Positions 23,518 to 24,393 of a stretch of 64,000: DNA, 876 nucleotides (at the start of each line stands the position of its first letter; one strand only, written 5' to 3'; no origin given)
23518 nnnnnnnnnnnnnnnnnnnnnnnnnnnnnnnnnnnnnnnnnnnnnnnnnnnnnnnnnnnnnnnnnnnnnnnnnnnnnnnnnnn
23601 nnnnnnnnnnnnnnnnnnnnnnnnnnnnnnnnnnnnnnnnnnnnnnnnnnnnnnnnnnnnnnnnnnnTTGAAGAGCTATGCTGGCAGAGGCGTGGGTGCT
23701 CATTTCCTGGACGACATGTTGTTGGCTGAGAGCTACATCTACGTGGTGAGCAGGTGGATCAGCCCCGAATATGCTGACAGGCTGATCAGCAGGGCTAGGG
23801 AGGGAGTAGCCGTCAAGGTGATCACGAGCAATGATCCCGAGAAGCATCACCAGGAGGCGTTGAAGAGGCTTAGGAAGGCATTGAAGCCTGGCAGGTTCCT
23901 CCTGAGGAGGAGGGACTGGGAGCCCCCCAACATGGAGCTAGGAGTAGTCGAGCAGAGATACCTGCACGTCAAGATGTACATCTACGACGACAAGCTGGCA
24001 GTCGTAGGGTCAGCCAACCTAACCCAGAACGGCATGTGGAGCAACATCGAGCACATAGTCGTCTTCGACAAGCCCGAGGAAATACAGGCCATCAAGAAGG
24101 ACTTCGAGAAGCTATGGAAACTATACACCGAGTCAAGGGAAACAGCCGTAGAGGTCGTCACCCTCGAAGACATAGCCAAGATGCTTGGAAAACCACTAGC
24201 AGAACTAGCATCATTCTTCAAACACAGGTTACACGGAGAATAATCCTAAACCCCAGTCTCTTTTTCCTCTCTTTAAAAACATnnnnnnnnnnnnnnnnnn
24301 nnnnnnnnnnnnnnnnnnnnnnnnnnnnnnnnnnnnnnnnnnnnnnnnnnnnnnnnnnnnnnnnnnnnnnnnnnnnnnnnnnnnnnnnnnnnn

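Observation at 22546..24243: Low-GC cargo islet next to attL: TM protein plus a translationally coupled PH-like membrane protein and HKD/PLD nuclease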

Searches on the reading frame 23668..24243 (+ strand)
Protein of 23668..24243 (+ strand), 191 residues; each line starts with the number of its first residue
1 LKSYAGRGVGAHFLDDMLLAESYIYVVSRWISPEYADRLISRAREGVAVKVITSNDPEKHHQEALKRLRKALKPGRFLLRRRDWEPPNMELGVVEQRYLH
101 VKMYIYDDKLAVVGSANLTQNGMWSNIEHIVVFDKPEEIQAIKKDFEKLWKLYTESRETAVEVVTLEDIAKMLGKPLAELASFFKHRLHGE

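Call 4: search_protein_families(library=pfam, proteins=[window:23668-24243:+], max_evalue=1)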
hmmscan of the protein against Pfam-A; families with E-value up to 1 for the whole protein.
window:23668-24243:+ (191 aa): 6 families
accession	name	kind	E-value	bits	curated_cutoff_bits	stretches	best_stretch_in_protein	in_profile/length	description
PF13091.12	PLDc_2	-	5.5e-18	65.5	27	1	20-150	8-132/132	PLD-like domain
PF09565.16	RE_NgoFVII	-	7.6e-08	32.3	23.8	1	93-150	87-149/162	NgoFVII restriction endonuclease N-terminal PLD domain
PF00614.28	PLDc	-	1.4e-06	28.5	21.9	1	96-119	2-25/28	Phospholipase D Active site motif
PF08350.17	FilR1_middle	-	0.00023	21.6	27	1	17-108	11-99/128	Methanogenesis regulatory protein FilR1, middle domain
PF14004.11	DUF4227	-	0.0019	18.6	27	1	24-69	20-64/71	Protein of unknown function (DUF4227)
PF00017.30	SH2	-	0.018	15.6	21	1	62-106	9-51/77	SH2 domain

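Call 5: search_protein_families(library=padloc, proteins=[window:23668-24243:+], max_evalue=1)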
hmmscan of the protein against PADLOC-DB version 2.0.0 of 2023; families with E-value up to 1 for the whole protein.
window:23668-24243:+ (191 aa): 36 families (the best 25 are shown)
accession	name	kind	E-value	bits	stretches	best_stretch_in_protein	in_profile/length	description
PDLC02614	DrmC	-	6.2e-15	53.3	1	24-151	37-152/153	DrmC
PDLC02607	DrmC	-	5.5e-11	40.3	1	31-150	135-254/265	DrmC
PDLC02901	DpdK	-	4.2e-10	37.6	1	39-151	74-170/173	DpdK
PDLC02707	PbeA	-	3.8e-09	33.7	1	95-171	133-214/672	PbeA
PDLC02616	DrmC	-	1e-08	33.1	1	25-150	102-216/224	DrmC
PDLC03829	ZacB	-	3.3e-08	30.9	1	63-181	260-388/586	-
PDLC02595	DrmC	-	1.7e-07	29.2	1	35-149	149-258/269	DrmC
PDLC02704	PbeA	-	2.5e-07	27.6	1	100-170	135-211/682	PbeA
PDLC02611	DrmC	-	3.7e-07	28.4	1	25-144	17-124/138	DrmC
PDLC02585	DrmC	-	9e-07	26.7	1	95-150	190-245/253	DrmC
PDLC02587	DrmC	-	9.3e-07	26.1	1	86-149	192-255/267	DrmC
PDLC02597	DrmC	-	1.2e-06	26.5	1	88-137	174-223/242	DrmC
PDLC02599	DrmC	-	1.5e-06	25.4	1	96-151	82-137/387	DrmC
PDLC02592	DrmC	-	1.9e-06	25.8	1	20-150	105-225/234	DrmC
PDLC02588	DrmC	-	1e-05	23.3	1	98-132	192-226/256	DrmC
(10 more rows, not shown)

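Call 9: find_homologous_proteins(query=window:23668-24243:+)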
Query window:23668-24243:+ (191 aa): 26 proteins with E <= 0.001 among 344 candidates.
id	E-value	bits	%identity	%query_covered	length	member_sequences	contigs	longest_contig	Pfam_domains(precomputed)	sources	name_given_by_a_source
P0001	1.6e-122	424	100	100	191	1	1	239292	PF13091.13,PF09565.17,PF00614.29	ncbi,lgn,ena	-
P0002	8.1e-108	376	88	98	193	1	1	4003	PF13091.13,PF09565.17,PF00614.29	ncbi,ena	-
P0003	1.2e-85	304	70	96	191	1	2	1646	PF13091.13,PF09565.17,PF00614.29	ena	-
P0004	1.1e-83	298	70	97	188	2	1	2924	PF13091.13,PF09565.17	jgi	-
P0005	2.0e-83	297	70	97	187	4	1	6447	PF13091.13,PF09565.17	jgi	-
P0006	1.1e-82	294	67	98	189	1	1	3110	PF13091.13,PF00614.29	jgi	-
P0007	1.3e-80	288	68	97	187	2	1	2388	PF13091.13,PF09565.17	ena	-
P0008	1.5e-80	288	65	96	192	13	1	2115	PF13091.13,PF09565.17,PF00614.29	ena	-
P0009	3.5e-80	286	65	98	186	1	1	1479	PF13091.13,PF09565.17,PF00614.29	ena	-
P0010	8.2e-80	285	66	98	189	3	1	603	PF13091.13,PF09565.17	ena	-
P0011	1.5e-79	284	65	96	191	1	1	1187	PF13091.13,PF00614.29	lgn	-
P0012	2.5e-78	280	64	98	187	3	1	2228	PF13091.13,PF09565.17,PF00614.29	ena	-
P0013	3.5e-78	280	63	98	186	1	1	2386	PF13091.13,PF09565.17,PF00614.29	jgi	jgi:phosphatidylserine/phosphatidylglycerophosphate/cardiolipin synthase-like enzyme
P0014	5.3e-76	273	66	97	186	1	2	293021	PF13091.13,PF09565.17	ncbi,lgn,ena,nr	ncbi:MAG: phospholipase D-like domain-containing protein [Desulfurococcales archaeon]|nr:phospholipa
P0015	4.5e-75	270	63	96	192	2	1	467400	PF13091.13,PF09565.17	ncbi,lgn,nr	ncbi:MAG: phospholipase D-like domain-containing protein [Desulfurococcales archaeon]|nr:phospholipa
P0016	3.1e-74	267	63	91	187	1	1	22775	PF13091.13,PF00614.29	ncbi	-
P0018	2.6e-72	261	62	97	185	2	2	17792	PF13091.13,PF00614.29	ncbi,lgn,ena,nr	ncbi:MAG: hypothetical protein B6U76_00995 [Desulfurococcales archaeon ex4484_217_2]|nr:MAG: hypothe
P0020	8.3e-71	256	59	97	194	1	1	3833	PF13091.13,PF09565.17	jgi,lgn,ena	-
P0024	1.5e-36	144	41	97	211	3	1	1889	PF13240.12,PF12773.14,PF13091.13,PF24460.2,PF13248.12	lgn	-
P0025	8.8e-32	129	50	72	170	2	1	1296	PF13240.12,PF12773.14,PF13091.13,PF24463.2,PF13248.12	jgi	-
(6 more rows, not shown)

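Call 11: search_solved_structures(query=window:23668-24243:+, max_evalue=0.01, show_alignments=2)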
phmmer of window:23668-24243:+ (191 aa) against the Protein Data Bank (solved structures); distinct sequences matched with E-value up to 0.01: 6.
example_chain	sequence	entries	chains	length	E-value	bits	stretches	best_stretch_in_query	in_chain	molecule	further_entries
4ggj_A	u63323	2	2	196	8.7e-06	29.1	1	97-155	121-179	Mitochondrial cardiolipin hydrolase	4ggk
9lkx_K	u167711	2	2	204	1.8e-05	28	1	96-158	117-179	Mitochondrial cardiolipin hydrolase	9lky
7clg_A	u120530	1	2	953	0.0003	24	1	88-158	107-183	Putative helicase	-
6u8z_A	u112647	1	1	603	0.0064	19.7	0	93-127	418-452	Phospholipase D1,Phospholipase D1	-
6ohr_A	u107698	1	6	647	0.0092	19.2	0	93-127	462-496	Phospholipase D1, chimeric constuct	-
6ehi_A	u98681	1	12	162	0.0094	19.2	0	92-149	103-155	Nuclease NucT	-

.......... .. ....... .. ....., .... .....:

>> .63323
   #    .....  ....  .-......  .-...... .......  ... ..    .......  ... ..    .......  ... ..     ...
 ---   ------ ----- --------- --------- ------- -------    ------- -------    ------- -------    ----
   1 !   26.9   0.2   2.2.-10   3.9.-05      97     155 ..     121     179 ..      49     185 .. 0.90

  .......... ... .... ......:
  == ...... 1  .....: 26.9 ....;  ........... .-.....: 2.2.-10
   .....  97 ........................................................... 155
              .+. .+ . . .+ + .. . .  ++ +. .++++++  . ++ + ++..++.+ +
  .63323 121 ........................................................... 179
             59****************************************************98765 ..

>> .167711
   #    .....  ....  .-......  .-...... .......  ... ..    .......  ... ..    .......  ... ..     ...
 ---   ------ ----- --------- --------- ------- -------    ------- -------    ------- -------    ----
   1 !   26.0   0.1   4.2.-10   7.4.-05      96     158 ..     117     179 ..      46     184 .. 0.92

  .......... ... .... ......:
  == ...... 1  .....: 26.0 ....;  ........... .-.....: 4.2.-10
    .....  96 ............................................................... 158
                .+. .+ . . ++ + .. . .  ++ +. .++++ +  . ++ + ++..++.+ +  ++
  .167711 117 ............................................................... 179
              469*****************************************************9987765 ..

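Call 12: find_encoding_contigs(protein=P0001, flank=3000, max_places=3)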
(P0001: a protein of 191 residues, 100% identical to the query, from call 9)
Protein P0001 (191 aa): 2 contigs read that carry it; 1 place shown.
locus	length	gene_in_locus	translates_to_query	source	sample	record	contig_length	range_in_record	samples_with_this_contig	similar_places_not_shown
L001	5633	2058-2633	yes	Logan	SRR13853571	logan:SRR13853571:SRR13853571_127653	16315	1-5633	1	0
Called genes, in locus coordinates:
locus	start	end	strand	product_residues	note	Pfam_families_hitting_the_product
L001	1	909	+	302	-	?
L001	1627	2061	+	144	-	-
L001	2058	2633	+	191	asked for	PF13091:PLDc_2, PF09565:RE_NgoFVII (weak), PF00614:PLDc (weak)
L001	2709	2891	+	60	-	-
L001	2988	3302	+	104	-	-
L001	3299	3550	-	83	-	PF01638:HxlR (weak)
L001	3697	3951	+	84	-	-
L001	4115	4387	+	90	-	-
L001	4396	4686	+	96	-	-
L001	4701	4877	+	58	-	PF01402:RHH_1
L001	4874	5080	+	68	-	-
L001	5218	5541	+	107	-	-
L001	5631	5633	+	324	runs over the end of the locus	-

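Call 13: find_encoding_contigs(protein=P0014, flank=8000, max_places=3)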
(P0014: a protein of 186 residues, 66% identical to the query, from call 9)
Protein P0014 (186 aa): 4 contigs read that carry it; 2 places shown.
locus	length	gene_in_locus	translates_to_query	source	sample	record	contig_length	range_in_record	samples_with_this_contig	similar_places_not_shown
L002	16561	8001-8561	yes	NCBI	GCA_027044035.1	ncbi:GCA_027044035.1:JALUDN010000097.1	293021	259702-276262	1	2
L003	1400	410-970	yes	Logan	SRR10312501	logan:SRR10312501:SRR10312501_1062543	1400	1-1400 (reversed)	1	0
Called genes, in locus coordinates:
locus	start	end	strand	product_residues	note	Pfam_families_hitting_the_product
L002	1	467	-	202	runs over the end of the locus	PF02224:Cytidylate_kin (weak), PF13238:AAA_18, PF13671:AAA_33 (weak), PF13207:AAA_17, PF13189:Cytidylate_kin2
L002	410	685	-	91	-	PF01199:Ribosomal_L34e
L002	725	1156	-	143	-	-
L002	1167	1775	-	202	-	PF13401:AAA_22 (faint), PF13521:AAA_28 (weak), PF13207:AAA_17, PF13238:AAA_18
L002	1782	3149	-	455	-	PF10559:Plug_translocon, PF00344:SecY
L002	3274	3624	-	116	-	-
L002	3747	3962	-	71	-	-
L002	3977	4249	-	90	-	-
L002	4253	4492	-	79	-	-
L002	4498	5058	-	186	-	-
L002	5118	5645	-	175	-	-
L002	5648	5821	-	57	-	PF01402:RHH_1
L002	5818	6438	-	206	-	-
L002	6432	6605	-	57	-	-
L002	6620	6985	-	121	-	-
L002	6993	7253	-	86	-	-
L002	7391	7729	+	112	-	-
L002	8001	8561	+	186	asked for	PF09565:RE_NgoFVII (weak), PF13091:PLDc_2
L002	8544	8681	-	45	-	-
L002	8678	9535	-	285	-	-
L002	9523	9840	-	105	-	-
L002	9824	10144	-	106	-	-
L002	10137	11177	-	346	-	-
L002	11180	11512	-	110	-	-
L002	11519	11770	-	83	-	-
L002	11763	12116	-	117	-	-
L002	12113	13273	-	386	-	PF04151:PPC (weak)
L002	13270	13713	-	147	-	-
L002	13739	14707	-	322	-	-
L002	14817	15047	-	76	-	-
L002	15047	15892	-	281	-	PF16795:Phage_integr_3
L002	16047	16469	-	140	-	-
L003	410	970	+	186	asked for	PF09565:RE_NgoFVII (weak), PF13091:PLDc_2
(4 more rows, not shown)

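Call 14: find_encoding_contigs(protein=P0015, flank=8000, max_places=3)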
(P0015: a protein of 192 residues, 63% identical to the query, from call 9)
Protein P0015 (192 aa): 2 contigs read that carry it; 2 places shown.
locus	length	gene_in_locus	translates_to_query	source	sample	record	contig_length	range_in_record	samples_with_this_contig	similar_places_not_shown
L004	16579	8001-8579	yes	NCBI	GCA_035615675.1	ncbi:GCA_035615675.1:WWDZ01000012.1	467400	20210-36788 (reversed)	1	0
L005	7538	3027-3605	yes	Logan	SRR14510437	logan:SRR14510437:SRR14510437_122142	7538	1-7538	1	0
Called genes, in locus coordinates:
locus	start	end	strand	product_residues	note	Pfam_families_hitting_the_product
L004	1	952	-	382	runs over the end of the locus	PF00005:ABC_tran, PF17912:OB_MalK (weak), PF08402:TOBE_2 (weak)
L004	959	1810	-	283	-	PF00528:BPD_transp_1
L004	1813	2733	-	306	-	PF00528:BPD_transp_1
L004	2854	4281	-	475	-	PF10805:DUF2730 (weak), PF01547:SBP_bac_1, PF13416:SBP_bac_8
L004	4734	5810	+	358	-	PF16795:Phage_integr_3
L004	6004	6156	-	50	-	-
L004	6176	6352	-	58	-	PF01402:RHH_1 (weak)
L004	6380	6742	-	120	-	-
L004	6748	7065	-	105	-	-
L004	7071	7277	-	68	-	-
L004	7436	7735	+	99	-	-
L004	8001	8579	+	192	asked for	PF13091:PLDc_2, PF09565:RE_NgoFVII (weak)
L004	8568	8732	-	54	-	-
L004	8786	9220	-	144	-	-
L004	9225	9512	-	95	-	-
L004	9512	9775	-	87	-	-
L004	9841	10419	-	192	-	-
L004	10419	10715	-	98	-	-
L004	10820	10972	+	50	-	-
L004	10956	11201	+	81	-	-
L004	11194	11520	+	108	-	-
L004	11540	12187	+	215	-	PF20720:nSTAND3 (weak)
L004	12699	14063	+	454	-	PF10559:Plug_translocon, PF00344:SecY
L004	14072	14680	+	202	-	PF13191:AAA_16 (weak), PF13401:AAA_22 (faint), PF13207:AAA_17, PF13238:AAA_18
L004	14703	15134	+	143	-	-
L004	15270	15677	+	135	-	PF01047:MarR (weak), PF12802:MarR_2, PF04182:B-block_TFIIIC (faint)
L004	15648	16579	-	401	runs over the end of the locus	PF02005:TRM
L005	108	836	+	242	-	PF16795:Phage_integr_3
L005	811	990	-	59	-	-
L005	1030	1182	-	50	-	-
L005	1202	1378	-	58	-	PF01402:RHH_1 (weak)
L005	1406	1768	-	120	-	-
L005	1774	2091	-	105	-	-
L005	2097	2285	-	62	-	-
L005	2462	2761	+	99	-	-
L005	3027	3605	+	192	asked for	PF13091:PLDc_2, PF09565:RE_NgoFVII (weak)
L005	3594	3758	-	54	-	-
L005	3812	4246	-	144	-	-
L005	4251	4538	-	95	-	-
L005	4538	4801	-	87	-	-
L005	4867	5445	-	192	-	-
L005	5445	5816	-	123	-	-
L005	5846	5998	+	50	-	-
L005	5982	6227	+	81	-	-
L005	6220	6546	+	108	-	-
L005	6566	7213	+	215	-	PF20720:nSTAND3 (weak)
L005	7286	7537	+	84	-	?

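Call 17: find_encoding_contigs(protein=P0016, flank=10000, max_places=2)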
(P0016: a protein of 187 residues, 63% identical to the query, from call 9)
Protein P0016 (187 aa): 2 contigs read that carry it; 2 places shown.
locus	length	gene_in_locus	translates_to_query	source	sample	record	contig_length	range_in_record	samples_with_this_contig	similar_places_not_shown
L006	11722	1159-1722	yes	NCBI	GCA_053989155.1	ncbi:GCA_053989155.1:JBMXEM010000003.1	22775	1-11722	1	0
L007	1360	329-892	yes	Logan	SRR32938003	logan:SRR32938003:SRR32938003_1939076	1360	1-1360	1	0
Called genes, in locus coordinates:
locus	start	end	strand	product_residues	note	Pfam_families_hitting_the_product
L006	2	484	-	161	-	?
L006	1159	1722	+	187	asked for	PF13091:PLDc_2, PF00614:PLDc (weak)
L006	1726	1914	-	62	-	-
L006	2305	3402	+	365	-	PF00709:Adenylsucc_synt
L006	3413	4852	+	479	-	PF01266:DAO (weak), PF03486:HI0933_like (faint), PF07992:Pyr_redox_2 (faint), PF13738:Pyr_redox_3 (faint), PF21688:FAD-depend_C, PF01134:GIDA (weak)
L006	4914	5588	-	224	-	PF01988:VIT1 (faint)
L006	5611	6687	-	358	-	PF27854:Heavy_Cys_CGP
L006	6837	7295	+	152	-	PF00582:Usp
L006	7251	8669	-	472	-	PF00206:Lyase_1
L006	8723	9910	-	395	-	PF00764:Arginosuc_synth, PF24167:DUF7411 (weak), PF20979:Arginosuc_syn_C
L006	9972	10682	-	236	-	PF13840:ACT_7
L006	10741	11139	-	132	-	PF01402:RHH_1 (weak), PF08753:NikR_C (faint)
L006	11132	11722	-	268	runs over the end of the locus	PF00950:ABC-3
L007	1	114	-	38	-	?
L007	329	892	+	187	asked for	PF13091:PLDc_2, PF00614:PLDc (weak)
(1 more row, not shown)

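Call 18: find_encoding_contigs(protein=P0018, flank=10000, max_places=2)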
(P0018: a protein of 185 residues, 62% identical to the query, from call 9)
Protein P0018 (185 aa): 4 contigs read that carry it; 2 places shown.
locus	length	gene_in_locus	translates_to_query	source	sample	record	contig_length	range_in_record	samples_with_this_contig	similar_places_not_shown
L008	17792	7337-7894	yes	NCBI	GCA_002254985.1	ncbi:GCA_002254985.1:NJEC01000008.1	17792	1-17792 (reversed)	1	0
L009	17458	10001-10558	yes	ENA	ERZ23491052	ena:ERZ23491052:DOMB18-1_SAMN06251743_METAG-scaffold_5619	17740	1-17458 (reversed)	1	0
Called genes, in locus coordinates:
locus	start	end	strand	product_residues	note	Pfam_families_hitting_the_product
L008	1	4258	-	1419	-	PF13385:Laminin_G_3, PF17957:Big_7 (weak)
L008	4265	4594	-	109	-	-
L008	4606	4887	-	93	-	-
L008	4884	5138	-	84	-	-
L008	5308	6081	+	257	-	-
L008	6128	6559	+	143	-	-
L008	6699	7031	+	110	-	-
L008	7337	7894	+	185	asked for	PF13091:PLDc_2, PF00614:PLDc (weak)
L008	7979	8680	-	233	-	-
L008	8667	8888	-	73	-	-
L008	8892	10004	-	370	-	-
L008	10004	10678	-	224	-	-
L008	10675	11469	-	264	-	PF08271:Zn_Ribbon_TF, PF13384:HTH_23 (faint)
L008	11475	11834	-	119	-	-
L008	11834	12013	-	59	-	-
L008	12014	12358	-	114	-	-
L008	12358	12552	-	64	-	-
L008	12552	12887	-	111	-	-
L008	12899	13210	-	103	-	-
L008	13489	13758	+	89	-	PF01638:HxlR, PF13601:HTH_34 (weak)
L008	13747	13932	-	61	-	-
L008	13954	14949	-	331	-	PF16795:Phage_integr_3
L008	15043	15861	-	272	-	-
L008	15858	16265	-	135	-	-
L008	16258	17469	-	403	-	-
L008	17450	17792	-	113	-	?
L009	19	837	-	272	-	-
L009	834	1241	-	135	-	-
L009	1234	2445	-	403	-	-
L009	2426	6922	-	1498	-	PF13385:Laminin_G_3, PF17957:Big_7 (weak)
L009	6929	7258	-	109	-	-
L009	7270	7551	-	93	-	-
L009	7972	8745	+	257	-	-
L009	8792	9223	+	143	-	-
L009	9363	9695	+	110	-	-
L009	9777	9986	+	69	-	-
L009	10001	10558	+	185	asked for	PF13091:PLDc_2, PF00614:PLDc (weak)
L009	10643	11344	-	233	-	-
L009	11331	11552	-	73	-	-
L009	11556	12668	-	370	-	-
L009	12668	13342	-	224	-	-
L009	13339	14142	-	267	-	PF08271:Zn_Ribbon_TF, PF13384:HTH_23 (faint)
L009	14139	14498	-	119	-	-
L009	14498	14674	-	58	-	-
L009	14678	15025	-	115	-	-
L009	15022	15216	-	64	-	-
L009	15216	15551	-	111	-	-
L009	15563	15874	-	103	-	-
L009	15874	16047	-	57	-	PF22180:RH3_dom (weak)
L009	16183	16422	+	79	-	PF13601:HTH_34 (weak), PF01638:HxlR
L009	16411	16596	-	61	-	-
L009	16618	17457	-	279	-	?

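Call 21: find_encoding_contigs(protein=P0002, flank=5000, max_places=3)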
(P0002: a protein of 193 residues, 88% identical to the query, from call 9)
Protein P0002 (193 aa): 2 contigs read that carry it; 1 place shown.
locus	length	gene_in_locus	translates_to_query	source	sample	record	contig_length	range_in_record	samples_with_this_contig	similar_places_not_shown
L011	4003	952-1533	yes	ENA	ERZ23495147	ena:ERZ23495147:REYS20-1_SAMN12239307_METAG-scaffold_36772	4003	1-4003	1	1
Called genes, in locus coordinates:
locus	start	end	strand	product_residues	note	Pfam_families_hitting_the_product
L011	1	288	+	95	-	?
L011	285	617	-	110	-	-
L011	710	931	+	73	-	-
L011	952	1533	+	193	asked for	PF13091:PLDc_2, PF09565:RE_NgoFVII (weak), PF00614:PLDc (weak)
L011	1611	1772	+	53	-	-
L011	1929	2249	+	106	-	-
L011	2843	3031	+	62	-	-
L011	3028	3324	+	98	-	-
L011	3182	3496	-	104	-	PF01978:TrmB (weak), PF12802:MarR_2 (weak)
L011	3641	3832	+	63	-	PF01402:RHH_1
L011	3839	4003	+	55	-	?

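Call 22: find_encoding_contigs(protein=P0005, flank=7000, max_places=3)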
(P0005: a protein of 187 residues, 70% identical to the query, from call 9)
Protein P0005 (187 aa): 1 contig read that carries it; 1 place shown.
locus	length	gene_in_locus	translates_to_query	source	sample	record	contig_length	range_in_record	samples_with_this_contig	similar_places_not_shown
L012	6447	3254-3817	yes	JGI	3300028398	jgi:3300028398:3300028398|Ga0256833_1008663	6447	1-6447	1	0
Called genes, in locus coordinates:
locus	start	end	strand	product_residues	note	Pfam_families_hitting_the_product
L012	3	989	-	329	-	?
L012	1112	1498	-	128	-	PF01035:DNA_binding_1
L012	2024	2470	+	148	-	PF00571:CBS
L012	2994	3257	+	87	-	-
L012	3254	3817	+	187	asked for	PF13091:PLDc_2, PF09565:RE_NgoFVII (weak)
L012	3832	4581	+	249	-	-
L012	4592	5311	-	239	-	-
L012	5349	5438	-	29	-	-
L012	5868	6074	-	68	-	-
